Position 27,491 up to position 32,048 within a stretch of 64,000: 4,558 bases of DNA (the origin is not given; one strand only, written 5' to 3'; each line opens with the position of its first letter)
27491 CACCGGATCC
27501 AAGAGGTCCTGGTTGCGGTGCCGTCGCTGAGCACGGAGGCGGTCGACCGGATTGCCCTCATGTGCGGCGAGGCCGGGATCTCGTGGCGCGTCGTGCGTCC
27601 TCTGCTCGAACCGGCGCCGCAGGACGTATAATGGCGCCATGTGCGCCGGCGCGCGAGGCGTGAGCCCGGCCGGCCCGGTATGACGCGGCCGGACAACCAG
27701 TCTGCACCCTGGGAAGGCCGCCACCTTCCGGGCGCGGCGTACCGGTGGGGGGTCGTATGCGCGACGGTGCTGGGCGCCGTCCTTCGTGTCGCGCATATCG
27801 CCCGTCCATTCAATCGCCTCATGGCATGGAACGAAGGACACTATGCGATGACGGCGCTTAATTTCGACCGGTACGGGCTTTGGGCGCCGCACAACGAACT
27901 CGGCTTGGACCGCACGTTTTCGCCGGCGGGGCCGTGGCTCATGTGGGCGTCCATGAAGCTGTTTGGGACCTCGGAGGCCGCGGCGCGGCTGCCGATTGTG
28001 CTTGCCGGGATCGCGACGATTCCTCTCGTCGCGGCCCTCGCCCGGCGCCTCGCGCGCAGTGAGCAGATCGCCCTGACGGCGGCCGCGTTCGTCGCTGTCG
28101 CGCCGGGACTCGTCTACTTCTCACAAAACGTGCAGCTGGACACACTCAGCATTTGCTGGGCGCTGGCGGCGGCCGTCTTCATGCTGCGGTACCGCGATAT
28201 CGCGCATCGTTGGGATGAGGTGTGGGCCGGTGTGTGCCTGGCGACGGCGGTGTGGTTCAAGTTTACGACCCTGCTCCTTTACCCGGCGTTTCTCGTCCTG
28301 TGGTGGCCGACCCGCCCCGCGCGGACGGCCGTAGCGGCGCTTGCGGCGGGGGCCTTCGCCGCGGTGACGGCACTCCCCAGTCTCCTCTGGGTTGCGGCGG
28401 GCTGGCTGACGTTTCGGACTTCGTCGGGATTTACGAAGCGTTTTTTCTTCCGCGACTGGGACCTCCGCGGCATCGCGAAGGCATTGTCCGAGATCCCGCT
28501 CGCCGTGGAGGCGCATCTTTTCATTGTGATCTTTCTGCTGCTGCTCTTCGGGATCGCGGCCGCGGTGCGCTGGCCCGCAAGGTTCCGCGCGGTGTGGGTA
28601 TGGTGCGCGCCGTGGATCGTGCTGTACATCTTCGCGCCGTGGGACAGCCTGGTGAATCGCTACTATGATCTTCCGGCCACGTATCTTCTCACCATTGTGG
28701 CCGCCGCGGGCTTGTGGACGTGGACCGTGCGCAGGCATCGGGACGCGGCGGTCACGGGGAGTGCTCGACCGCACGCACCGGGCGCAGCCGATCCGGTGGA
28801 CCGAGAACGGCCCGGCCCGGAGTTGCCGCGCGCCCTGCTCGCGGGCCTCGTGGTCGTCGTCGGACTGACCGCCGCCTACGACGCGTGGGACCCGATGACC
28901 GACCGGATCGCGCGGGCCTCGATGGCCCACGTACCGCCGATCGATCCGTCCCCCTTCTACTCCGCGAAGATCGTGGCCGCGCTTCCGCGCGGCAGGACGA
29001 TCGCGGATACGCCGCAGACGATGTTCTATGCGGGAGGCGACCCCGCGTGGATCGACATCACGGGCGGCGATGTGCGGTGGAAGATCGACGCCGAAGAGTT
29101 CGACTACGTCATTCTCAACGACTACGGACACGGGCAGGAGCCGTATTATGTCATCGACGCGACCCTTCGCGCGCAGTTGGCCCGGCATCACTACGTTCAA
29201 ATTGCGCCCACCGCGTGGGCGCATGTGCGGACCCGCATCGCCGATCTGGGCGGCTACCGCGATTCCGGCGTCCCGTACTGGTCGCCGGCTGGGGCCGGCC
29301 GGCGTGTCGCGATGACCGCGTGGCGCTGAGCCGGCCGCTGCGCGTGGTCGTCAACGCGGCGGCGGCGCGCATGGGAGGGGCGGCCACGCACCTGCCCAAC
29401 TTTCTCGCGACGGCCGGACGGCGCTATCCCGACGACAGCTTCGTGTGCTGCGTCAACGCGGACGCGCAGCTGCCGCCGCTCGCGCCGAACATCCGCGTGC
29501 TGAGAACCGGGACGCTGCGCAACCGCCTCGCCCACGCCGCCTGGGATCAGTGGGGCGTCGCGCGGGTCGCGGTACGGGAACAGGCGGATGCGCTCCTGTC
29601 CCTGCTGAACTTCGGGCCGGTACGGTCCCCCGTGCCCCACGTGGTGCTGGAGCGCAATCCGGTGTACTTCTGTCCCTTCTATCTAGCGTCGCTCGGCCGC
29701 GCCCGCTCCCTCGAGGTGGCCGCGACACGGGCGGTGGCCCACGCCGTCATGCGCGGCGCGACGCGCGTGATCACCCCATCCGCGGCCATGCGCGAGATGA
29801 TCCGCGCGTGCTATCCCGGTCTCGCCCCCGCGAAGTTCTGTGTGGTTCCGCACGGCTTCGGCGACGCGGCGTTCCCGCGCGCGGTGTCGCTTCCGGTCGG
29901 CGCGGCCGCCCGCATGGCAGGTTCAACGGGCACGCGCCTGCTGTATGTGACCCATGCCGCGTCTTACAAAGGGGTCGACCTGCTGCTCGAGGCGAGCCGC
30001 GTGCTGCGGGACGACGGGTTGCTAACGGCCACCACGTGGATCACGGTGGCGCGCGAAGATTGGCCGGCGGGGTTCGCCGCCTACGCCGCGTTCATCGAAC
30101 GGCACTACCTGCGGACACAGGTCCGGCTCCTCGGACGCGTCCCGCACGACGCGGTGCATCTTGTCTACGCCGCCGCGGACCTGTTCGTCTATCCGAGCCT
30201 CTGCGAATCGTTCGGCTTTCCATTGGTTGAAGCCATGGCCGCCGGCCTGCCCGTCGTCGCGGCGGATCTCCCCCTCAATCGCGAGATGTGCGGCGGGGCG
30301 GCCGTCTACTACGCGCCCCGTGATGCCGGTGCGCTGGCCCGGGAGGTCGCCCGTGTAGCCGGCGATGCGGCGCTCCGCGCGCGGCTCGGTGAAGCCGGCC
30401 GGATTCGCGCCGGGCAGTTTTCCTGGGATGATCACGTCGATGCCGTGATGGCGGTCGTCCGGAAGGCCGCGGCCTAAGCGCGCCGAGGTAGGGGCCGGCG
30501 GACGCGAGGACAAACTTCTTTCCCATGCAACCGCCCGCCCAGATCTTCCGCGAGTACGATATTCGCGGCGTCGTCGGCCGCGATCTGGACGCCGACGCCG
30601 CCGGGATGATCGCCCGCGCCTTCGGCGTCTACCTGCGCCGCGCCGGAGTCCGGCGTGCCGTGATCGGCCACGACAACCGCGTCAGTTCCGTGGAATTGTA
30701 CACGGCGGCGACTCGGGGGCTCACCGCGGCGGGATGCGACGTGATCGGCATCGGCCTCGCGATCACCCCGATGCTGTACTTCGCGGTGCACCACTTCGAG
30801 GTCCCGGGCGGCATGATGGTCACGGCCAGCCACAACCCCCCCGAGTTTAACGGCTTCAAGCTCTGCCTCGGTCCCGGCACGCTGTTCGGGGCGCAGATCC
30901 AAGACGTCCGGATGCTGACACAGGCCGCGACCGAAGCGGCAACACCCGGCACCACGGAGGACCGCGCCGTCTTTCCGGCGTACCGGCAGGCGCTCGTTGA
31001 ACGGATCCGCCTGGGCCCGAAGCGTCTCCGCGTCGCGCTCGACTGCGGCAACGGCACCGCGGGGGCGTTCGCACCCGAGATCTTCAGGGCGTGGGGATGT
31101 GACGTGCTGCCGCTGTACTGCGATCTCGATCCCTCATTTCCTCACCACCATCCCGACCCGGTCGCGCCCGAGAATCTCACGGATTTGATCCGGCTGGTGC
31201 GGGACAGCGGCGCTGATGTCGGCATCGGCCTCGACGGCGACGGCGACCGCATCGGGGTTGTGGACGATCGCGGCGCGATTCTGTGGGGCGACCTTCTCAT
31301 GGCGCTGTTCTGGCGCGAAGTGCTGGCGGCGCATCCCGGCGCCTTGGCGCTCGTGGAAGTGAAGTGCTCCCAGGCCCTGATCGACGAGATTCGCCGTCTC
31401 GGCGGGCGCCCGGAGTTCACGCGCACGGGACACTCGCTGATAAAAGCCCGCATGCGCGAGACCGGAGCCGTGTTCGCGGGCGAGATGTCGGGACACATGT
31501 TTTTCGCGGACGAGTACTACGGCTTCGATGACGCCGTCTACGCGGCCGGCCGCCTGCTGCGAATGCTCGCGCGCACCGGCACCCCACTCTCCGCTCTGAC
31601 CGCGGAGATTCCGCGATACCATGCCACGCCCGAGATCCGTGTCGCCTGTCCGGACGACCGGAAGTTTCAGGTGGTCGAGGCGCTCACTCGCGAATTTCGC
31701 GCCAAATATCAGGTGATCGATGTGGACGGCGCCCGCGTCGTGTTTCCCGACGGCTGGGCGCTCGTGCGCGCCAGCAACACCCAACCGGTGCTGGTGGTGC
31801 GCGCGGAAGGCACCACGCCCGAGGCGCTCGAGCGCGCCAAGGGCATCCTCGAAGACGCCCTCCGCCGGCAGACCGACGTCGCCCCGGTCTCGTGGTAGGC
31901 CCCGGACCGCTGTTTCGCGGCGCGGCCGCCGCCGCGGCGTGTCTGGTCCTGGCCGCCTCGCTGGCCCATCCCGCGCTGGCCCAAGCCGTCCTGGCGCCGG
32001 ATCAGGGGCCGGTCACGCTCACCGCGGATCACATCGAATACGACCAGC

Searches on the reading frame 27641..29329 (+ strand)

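Call 10: search_protein_families(library=pfam, proteins=[window:27641-29329:+])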
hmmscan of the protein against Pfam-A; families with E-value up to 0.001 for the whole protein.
window:27641-29329:+ (562 aa): 2 families
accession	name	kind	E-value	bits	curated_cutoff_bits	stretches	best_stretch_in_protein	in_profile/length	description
PF13231.12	PMT_2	-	1.2e-16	61.7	26.1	1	95-250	4-160/160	Dolichyl-phosphate-mannose-protein mannosyltransferase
PF02366.24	PMT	-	6.5e-09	36.1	22.7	1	40-223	2-202/245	Dolichyl-phosphate-mannose-protein mannosyltransferase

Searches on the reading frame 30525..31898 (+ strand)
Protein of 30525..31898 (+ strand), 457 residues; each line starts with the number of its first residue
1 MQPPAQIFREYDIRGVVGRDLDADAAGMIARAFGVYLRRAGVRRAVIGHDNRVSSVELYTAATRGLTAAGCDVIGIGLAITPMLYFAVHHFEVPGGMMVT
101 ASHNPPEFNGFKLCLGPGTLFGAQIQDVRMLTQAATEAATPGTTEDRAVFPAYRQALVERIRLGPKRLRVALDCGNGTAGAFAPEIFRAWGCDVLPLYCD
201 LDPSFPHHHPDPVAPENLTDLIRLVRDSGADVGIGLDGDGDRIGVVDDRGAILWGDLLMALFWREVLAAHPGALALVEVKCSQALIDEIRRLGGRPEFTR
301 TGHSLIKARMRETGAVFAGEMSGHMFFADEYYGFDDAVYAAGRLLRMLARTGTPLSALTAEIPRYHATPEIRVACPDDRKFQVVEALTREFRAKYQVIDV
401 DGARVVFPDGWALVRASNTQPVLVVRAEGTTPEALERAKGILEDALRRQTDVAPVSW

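Call 10: search_protein_families(library=pfam, proteins=[window:30525-31898:+])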
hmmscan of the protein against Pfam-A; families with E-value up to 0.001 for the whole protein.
window:30525-31898:+ (457 aa): 4 families
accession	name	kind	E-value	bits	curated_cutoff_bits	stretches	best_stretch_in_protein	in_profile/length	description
PF02878.22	PGM_PMM_I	-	1.3e-33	116.1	22.5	1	6-124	2-122/138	Phosphoglucomutase/phosphomannomutase, alpha/beta/alpha domain I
PF02879.22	PGM_PMM_II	-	3e-27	95.6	29.3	1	152-250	2-103/103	Phosphoglucomutase/phosphomannomutase, alpha/beta/alpha domain II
PF02880.22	PGM_PMM_III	-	6.2e-22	78.3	20.7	1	255-364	2-114/115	Phosphoglucomutase/phosphomannomutase, alpha/beta/alpha domain III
PF00408.26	PGM_PMM_IV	-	6.3e-15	55.4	23.1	1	370-438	1-61/68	Phosphoglucomutase/phosphomannomutase, C-terminal domain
